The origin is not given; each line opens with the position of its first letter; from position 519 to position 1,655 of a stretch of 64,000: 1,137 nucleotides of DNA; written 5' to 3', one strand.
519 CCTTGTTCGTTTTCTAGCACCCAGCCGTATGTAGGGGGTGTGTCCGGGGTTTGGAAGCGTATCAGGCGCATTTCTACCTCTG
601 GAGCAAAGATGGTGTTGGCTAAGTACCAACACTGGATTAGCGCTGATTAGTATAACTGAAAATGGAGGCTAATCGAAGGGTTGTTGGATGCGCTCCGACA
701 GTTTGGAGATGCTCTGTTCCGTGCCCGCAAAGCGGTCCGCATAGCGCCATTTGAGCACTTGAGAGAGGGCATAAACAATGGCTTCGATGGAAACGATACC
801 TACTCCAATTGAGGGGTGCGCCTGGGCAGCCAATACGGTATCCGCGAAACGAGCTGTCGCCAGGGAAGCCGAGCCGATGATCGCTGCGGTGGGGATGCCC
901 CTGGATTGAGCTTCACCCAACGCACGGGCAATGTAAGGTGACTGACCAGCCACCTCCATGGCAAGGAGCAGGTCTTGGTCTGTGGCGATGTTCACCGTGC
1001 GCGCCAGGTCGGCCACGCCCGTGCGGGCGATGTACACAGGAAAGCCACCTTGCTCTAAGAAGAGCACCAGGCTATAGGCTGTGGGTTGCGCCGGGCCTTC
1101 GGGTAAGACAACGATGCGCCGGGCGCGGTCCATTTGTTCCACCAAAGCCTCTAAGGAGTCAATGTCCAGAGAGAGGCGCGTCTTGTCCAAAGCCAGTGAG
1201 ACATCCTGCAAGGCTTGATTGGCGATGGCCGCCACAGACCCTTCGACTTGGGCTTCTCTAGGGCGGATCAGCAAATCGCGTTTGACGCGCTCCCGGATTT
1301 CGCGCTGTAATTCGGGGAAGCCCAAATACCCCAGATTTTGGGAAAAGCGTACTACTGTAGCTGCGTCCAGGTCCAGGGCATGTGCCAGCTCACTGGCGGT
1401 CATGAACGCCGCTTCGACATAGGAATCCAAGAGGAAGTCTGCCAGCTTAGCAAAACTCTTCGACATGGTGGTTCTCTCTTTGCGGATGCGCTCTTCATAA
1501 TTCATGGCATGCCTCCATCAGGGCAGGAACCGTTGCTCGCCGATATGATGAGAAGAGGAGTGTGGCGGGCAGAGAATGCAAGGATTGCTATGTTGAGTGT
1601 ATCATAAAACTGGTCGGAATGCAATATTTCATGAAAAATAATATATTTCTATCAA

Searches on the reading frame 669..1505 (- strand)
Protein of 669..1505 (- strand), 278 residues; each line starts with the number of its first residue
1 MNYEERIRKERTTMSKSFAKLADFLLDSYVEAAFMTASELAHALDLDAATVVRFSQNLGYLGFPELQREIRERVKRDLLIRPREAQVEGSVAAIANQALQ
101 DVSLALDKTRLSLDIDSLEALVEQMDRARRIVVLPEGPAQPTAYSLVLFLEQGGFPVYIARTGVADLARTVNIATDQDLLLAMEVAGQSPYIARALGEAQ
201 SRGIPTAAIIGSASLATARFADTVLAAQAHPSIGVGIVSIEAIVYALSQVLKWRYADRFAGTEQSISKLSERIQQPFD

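Call 51: search_protein_families(library=pfam, proteins=[window:669-1505:-], max_evalue=0.00001)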
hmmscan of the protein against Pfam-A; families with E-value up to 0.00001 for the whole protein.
window:669-1505:- (278 aa): 2 families
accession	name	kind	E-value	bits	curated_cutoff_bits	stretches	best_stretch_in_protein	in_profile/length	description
PF01418.23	HTH_6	-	5.3e-14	52.4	28.3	1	1-72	1-72/77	Helix-turn-helix domain, rpiR family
PF01380.27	SIS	-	3.4e-07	30.6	25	1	127-239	4-116/131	SIS domain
